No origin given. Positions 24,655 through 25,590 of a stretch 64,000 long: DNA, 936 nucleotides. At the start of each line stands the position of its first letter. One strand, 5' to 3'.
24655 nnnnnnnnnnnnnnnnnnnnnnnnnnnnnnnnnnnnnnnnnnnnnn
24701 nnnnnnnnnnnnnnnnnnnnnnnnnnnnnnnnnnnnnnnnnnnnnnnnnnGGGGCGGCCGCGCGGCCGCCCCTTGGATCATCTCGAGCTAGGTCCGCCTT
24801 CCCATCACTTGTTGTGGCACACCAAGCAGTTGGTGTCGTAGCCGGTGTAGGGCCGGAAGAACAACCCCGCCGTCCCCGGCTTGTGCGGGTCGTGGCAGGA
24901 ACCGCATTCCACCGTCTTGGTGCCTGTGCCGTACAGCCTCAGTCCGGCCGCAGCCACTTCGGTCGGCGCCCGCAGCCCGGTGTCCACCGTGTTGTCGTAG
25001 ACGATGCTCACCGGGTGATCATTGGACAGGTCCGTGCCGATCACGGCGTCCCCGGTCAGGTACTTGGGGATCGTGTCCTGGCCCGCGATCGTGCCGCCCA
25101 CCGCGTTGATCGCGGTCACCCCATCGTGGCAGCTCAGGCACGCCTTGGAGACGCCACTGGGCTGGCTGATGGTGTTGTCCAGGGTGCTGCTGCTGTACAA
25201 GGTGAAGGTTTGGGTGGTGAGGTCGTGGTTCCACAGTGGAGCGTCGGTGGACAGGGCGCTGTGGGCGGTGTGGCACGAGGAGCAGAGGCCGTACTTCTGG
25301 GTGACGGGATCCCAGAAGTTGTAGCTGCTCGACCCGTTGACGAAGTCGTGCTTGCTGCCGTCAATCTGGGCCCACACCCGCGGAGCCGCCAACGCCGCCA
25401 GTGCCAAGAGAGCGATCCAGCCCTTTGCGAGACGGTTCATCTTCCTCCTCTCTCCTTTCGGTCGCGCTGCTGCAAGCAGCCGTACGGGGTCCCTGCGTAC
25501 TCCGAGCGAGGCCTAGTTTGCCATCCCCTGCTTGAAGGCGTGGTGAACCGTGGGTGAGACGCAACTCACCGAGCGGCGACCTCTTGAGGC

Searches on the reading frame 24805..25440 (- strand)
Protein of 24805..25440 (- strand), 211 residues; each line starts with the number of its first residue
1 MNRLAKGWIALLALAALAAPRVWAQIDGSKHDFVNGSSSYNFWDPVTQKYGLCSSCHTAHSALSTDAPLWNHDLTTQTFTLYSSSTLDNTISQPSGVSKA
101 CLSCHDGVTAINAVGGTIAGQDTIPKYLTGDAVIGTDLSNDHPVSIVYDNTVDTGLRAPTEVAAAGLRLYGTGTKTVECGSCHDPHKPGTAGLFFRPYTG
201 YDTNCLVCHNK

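Call 4: search_protein_families(library=pfam, proteins=[window:24805-25440:-], max_evalue=0.01)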
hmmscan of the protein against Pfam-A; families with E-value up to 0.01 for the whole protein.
window:24805-25440:- (211 aa): 5 families
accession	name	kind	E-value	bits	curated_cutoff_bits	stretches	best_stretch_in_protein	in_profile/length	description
PF09699.15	Paired_CXXCH_1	-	5.9e-09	35.9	20.6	1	178-211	8-38/41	Doubled CXXCH motif (Paired_CXXCH_1)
PF22113.1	Mtrc-MtrF_II-IV_dom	-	1.8e-05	24.8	30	1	46-110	77-134/176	Outer membrane cytochrome MtrC/MtrF-like, domains II/IV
PF14522.11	Cytochrome_C7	-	7.1e-05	23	24.8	0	50-111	13-54/67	Cytochrome c7 and related cytochrome c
PF13442.11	Cytochrome_CBB3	-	0.00065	20.4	27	0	98-128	11-37/68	Cytochrome C oxidase, cbb3-type, subunit III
PF14537.11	Cytochrom_c3_2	-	0.001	19.9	25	0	96-112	24-40/79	Cytochrome c3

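Call 5: search_protein_families(library=ncbifam, proteins=[window:24805-25440:-], max_evalue=0.01)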
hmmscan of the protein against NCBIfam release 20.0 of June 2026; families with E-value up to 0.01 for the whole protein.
window:24805-25440:- (211 aa): 3 families
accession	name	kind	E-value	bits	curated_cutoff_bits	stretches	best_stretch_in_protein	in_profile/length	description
TIGR03507.1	decahem_SO1788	subfamily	2.7e-07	29.4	209.3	1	49-120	575-642/672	OmcA/MtrC family decaheme c-type cytochrome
TIGR01905.1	paired_CXXCH_1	subfamily_domain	3.8e-06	26.7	25.2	0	45-62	3-18/41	doubled CXXCH domain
TIGR03508.1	decahem_SO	subfamily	0.00016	21.3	192.2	0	175-210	142-175/258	DmsE family decaheme c-type cytochrome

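Call 10: search_solved_structures(query=window:24805-25440:-, max_evalue=1)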
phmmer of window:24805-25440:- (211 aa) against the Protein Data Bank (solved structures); distinct sequences matched with E-value up to 1: 8.
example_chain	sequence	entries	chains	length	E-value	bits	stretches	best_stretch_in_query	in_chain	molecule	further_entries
7tfs_A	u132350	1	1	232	3.7e-26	95.4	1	8-211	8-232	Cytochrome c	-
9yuq_N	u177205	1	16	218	3.3e-17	66.2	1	10-211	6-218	Putative multiheme cytochrome c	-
4eq0_A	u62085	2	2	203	0.062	16.3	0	69-151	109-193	protease, tethered dimer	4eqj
2o40_A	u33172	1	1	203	0.1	15.6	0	110-152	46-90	covalent dimer HIV-1 protease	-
4ep2_A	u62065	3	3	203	0.11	15.4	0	107-151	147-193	protease, tethered dimer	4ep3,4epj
3nxe_A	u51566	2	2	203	0.25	14.3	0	110-152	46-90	protease covalent dimer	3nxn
3hlo_A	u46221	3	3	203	0.38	13.7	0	110-152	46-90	'covalent dimer' [Gly51/D-Ala51'] HIV-1 protease | [Gly51;Aib51'] 'covalent dimer' HIV-1 protease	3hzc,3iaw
3ka2_A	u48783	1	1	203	0.38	13.7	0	110-151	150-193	[L-Ala51;Gly51']HIV-1 protease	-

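Call 39: search_solved_structures(query=window:24805-25440:-, max_evalue=0.00001, show_alignments=2)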
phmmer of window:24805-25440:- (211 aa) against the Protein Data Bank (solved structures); distinct sequences matched with E-value up to 0.00001: 2.
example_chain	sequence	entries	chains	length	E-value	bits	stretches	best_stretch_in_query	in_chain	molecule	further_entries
7tfs_A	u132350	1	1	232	3.7e-26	95.4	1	8-211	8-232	Cytochrome c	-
9yuq_N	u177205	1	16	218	3.3e-17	66.2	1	10-211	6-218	Putative multiheme cytochrome c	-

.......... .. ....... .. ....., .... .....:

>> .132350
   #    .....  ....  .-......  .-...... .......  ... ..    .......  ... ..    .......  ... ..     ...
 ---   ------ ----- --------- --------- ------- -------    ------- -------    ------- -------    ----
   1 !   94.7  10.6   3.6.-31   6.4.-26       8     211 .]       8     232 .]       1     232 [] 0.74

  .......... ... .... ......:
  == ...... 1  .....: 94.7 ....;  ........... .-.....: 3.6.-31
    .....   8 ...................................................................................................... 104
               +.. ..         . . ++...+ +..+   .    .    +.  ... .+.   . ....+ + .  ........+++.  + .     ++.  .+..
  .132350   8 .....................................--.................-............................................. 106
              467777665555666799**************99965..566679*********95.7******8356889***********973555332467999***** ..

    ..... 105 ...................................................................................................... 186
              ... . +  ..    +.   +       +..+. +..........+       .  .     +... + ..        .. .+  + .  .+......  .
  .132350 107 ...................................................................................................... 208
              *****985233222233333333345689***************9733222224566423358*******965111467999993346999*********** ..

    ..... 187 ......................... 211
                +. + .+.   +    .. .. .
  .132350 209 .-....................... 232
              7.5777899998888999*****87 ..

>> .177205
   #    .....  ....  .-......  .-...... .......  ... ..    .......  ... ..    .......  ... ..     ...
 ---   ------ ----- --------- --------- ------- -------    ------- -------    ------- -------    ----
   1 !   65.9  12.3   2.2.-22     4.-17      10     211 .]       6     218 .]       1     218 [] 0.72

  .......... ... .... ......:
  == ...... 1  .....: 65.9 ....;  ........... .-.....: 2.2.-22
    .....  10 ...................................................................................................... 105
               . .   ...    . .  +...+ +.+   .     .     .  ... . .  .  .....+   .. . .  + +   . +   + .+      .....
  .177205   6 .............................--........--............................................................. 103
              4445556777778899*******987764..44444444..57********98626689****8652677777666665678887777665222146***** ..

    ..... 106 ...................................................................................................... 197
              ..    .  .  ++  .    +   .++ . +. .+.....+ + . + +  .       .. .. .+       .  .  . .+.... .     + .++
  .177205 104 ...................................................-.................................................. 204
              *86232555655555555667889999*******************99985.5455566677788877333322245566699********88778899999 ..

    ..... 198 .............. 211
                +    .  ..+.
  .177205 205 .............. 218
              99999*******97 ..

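Call 40: find_homologous_proteins(query=window:24805-25440:-, max_evalue=0.00001)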
Query window:24805-25440:- (211 aa): 3903 proteins with E <= 0.00001 among 6546 candidates; the best 120 are listed.
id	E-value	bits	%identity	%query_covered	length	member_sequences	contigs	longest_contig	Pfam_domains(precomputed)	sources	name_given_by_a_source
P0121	2.4e-126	438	89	100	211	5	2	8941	PF09699.16,PF22113.2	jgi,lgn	jgi:hypothetical protein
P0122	6.6e-62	227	53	100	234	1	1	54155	PF09699.16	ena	-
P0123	2.0e-56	209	54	87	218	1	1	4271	PF09699.16,PF14522.12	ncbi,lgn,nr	ncbi:MAG TPA: hypothetical protein VNL18_15010 [Gemmatimonadales bacterium]|nr:hypothetical protein 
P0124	2.2e-56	209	51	99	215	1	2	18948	PF09699.16,PF14522.12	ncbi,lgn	-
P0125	1.1e-55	207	50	100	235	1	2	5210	PF09699.16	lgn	-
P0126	2.5e-54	202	52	86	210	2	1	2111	PF09699.16,PF14522.12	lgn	-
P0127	5.5e-53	198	52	88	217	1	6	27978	PF09699.16,PF14522.12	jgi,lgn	jgi:nitrate reductase cytochrome c-type subunit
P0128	1.1e-52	197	50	100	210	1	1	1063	PF09699.16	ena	-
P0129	3.8e-52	195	50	100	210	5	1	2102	PF09699.16,PF14522.12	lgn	-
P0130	3.9e-49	185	49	88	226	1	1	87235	PF09699.16,PF14522.12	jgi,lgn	-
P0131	6.8e-48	181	46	100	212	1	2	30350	PF09699.16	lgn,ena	-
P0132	9.3e-48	181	50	89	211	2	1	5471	PF09699.16,PF22113.2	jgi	-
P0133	2.2e-46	176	48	97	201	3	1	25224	PF09699.16,PF14522.12,PF22113.2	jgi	jgi:hypothetical protein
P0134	1.4e-45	174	48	98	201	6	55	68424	PF09699.16,PF14522.12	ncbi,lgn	-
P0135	1.4e-44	170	45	99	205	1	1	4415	PF09699.16,PF14537.12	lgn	-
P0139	3.0e-40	156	48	89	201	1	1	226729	PF09699.16,PF14537.12,PF14522.12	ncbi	ncbi:MAG: cytochrome c3 family protein [Thermoanaerobaculia bacterium]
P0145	4.1e-39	153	45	99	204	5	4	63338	PF09699.16,PF14537.12,PF14522.12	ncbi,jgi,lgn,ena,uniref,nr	ncbi:MAG TPA: cytochrome C [Caldithrix abyssi]|uniref:Cytochrome C n=1 Tax=Caldithrix abyssi TaxID=1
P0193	2.2e-36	144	45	96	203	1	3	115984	PF09699.16,PF14522.12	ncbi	-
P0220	1.3e-35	141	43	91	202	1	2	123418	PF09699.16,PF14522.12,PF22113.2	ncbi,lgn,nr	ncbi:MAG: cytochrome c3 family protein [Candidatus Kapabacteria bacterium]|nr:cytochrome c3 family p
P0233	2.0e-35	141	44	90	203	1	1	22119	PF09699.16,PF14522.12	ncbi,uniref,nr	ncbi:cytochrome C [Geothermobacter hydrogeniphilus]|uniref:Cytochrome C n=1 Tax=Geothermobacter hydr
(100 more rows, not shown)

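Call 43: find_encoding_contigs(protein=P0233, flank=10000, max_places=2)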
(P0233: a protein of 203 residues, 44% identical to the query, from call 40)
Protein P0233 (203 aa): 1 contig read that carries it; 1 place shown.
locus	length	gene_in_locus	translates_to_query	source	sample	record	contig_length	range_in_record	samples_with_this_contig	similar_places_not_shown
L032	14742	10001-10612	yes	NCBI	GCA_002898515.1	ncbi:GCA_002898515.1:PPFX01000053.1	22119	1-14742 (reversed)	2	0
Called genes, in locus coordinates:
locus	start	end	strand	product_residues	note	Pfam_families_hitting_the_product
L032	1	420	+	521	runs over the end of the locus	PF02142:MGS, PF01808:AICARFT_IMPCHas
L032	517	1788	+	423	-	PF02844:GARS_N, PF01071:GARS_A, PF02655:ATP-grasp_3 (weak), PF02843:GARS_C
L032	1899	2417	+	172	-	PF00731:AIRC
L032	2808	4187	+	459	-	PF05140:ResB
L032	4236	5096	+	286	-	PF01578:Cytochrom_C_asm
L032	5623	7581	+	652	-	-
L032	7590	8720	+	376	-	PF08450:SGL (weak), PF01436:NHL (weak), PF17170:DUF5128 (weak)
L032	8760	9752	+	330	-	PF14522:Cytochrome_C7 (faint), PF14537:Cytochrom_c3_2 (faint), PF22113:Mtrc-MtrF_II-IV_dom (faint), PF09699:Paired_CXXCH_1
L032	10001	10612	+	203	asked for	PF14522:Cytochrome_C7 (faint), PF09699:Paired_CXXCH_1 (weak)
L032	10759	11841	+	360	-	PF01436:NHL (faint), PF08450:SGL (faint)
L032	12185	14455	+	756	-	-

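Call 46: find_encoding_contigs(protein=P0139, flank=8000, max_places=1)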
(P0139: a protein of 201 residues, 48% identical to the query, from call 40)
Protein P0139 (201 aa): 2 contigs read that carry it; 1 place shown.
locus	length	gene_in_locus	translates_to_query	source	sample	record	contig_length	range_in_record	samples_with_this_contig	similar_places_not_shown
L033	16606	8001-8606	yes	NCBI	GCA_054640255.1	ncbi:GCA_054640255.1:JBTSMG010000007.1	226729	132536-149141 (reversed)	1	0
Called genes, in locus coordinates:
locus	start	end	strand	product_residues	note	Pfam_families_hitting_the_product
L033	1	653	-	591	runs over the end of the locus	PF01558:POR, PF01855:POR_N, PF17147:PFOR_II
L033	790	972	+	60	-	-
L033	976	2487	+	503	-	PF00512:HisKA, PF02518:HATPase_c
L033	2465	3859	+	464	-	PF00072:Response_reg, PF00158:Sigma54_activat, PF14532:Sigma54_activ_2, PF07728:AAA_5, PF25601:AAA_lid_14, PF02954:HTH_8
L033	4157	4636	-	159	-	PF09699:Paired_CXXCH_1 (faint)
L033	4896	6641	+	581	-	PF02085:Cytochrom_CIII (faint), PF14522:Cytochrome_C7 (faint), PF22113:Mtrc-MtrF_II-IV_dom (weak), PF09699:Paired_CXXCH_1 (weak), PF14537:Cytochrom_c3_2 (weak), PF09699:Paired_CXXCH_1, PF14537:Cytochrom_c3_2, PF09699:Paired_CXXCH_1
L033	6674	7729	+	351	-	PF08450:SGL (faint), PF01436:NHL (faint)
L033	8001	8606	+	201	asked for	PF14522:Cytochrome_C7 (faint), PF14537:Cytochrom_c3_2 (faint), PF09699:Paired_CXXCH_1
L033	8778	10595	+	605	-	-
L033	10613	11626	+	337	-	PF01436:NHL (faint), PF25021:TEN_NHL (faint)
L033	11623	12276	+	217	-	PF14522:Cytochrome_C7 (faint), PF14537:Cytochrom_c3_2 (faint), PF09699:Paired_CXXCH_1 (weak)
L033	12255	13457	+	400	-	PF14522:Cytochrome_C7 (faint), PF09699:Paired_CXXCH_1 (weak), PF14537:Cytochrom_c3_2 (faint), PF22113:Mtrc-MtrF_II-IV_dom (weak)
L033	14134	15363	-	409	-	PF00872:Transposase_mut, PF10551:MULE (weak)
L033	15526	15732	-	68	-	-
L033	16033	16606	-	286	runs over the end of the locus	PF13432:TPR_16 (weak)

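Call 47: find_encoding_contigs(protein=P0145, flank=8000, max_places=1)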
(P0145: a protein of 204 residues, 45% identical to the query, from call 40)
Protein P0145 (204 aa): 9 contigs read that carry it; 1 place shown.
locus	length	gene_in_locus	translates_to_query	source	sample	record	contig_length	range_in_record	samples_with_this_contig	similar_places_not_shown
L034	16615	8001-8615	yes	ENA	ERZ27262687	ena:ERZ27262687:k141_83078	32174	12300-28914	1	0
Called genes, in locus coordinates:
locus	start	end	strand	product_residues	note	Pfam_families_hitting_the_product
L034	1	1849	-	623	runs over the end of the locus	PF12564:TypeIII_RM_meth, PF01555:N6_N4_Mtase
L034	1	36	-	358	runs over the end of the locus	-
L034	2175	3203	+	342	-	PF24684:Vgb_lyase (weak), PF01731:Arylesterase (faint), PF25021:TEN_NHL (faint), PF08450:SGL (faint), PF17170:DUF5128, PF01436:NHL (weak)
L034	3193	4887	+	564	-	PF14537:Cytochrom_c3_2 (faint), PF09699:Paired_CXXCH_1 (faint), PF14522:Cytochrome_C7 (faint)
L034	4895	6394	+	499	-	PF00672:HAMP, PF14501:HATPase_c_5 (faint), PF00512:HisKA, PF02518:HATPase_c, PF13589:HATPase_c_3 (faint)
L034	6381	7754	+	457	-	PF00072:Response_reg, PF00158:Sigma54_activat, PF14532:Sigma54_activ_2, PF00004:AAA (weak), PF07724:AAA_2 (weak), PF07728:AAA_5, PF25601:AAA_lid_14, PF02954:HTH_8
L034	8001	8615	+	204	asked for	PF14522:Cytochrome_C7 (faint), PF14537:Cytochrom_c3_2 (faint), PF09699:Paired_CXXCH_1 (faint)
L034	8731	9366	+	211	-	PF14537:Cytochrom_c3_2 (faint), PF14522:Cytochrome_C7 (faint), PF09699:Paired_CXXCH_1 (weak)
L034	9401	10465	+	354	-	PF01436:NHL (faint), PF17170:DUF5128 (weak)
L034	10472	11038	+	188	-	PF14522:Cytochrome_C7 (faint), PF09699:Paired_CXXCH_1, PF14537:Cytochrom_c3_2 (faint), PF09699:Paired_CXXCH_1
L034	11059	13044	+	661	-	-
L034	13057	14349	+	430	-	PF22678:Cytochrom_c_NrfB-like (faint), PF14537:Cytochrom_c3_2 (faint), PF02085:Cytochrom_CIII (faint), PF14522:Cytochrome_C7 (weak), PF09699:Paired_CXXCH_1, PF22113:Mtrc-MtrF_II-IV_dom (weak), PF09699:Paired_CXXCH_1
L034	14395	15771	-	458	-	PF04513:Baculo_PEP_C (faint), PF02646:RmuC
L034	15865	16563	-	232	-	PF00117:GATase, PF07722:Peptidase_C26 (weak)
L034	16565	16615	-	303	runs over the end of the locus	PF00753:Lactamase_B, PF12706:Lactamase_B_2 (weak)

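Call 48: find_encoding_contigs(protein=P0220, flank=8000, max_places=1)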
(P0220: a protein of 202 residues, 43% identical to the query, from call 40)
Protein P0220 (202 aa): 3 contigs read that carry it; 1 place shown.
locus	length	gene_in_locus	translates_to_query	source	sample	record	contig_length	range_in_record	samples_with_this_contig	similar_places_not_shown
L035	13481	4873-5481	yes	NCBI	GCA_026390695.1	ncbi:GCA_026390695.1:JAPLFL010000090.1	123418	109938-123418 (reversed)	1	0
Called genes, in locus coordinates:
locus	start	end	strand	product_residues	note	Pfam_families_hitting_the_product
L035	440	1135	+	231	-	-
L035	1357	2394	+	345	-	PF01731:Arylesterase (faint), PF08450:SGL (faint), PF25021:TEN_NHL (faint), PF17170:DUF5128, PF01436:NHL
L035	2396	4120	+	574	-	PF13435:Cytochrome_C554 (faint), PF14522:Cytochrome_C7 (faint), PF14537:Cytochrom_c3_2 (faint), PF22678:Cytochrom_c_NrfB-like (faint), PF09699:Paired_CXXCH_1 (weak)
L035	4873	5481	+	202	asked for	PF22113:Mtrc-MtrF_II-IV_dom (faint), PF14522:Cytochrome_C7 (faint), PF09699:Paired_CXXCH_1 (weak)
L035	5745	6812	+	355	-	PF01436:NHL (faint), PF17170:DUF5128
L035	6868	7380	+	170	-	PF02085:Cytochrom_CIII (faint), PF14522:Cytochrome_C7 (faint), PF09699:Paired_CXXCH_1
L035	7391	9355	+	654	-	-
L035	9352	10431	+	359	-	PF14522:Cytochrome_C7 (faint), PF14537:Cytochrom_c3_2 (faint), PF22113:Mtrc-MtrF_II-IV_dom (faint), PF09699:Paired_CXXCH_1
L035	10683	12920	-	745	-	PF13424:TPR_12 (faint), PF00515:TPR_1 (faint), PF07719:TPR_2 (faint), PF13181:TPR_8 (faint), PF00512:HisKA (weak), PF02518:HATPase_c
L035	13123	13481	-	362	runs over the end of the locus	PF02405:MlaE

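Call 49: find_encoding_contigs(protein=P0193, flank=8000, max_places=1)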
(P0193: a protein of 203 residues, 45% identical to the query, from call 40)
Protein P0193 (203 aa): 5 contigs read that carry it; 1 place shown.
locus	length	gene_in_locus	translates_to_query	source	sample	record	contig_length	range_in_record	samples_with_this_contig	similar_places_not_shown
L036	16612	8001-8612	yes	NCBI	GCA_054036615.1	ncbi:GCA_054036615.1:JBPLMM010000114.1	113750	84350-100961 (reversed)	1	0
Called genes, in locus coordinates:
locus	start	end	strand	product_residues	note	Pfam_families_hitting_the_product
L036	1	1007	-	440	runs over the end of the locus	PF02321:OEP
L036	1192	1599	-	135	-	-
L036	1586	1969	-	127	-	PF01022:HTH_5, PF12840:HTH_20 (weak)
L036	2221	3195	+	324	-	PF25021:TEN_NHL (faint), PF08450:SGL (weak), PF17170:DUF5128 (weak), PF01436:NHL (weak)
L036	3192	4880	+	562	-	PF14537:Cytochrom_c3_2 (faint), PF09699:Paired_CXXCH_1, PF14522:Cytochrome_C7 (weak), PF09699:Paired_CXXCH_1 (weak), PF22113:Mtrc-MtrF_II-IV_dom (weak), PF09699:Paired_CXXCH_1 (weak)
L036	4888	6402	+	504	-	PF00672:HAMP, PF00512:HisKA, PF02518:HATPase_c, PF13589:HATPase_c_3 (faint), PF14501:HATPase_c_5 (weak)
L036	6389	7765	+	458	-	PF00072:Response_reg, PF00158:Sigma54_activat, PF14532:Sigma54_activ_2, PF00004:AAA (weak), PF07728:AAA_5, PF25601:AAA_lid_14, PF02954:HTH_8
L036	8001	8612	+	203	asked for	PF14522:Cytochrome_C7 (faint), PF09699:Paired_CXXCH_1 (weak)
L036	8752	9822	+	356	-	PF01436:NHL (faint), PF17170:DUF5128 (weak)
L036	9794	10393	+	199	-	PF09699:Paired_CXXCH_1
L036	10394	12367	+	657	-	-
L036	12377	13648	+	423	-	PF02085:Cytochrom_CIII (faint), PF14522:Cytochrome_C7 (faint), PF14537:Cytochrom_c3_2 (faint), PF09699:Paired_CXXCH_1, PF22113:Mtrc-MtrF_II-IV_dom, PF09699:Paired_CXXCH_1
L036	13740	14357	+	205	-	PF22113:Mtrc-MtrF_II-IV_dom (faint), PF14522:Cytochrome_C7 (faint), PF09699:Paired_CXXCH_1 (faint)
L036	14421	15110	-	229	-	PF10263:SprT-like (weak)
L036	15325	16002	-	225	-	PF00753:Lactamase_B, PF13483:Lactamase_B_3, PF12706:Lactamase_B_2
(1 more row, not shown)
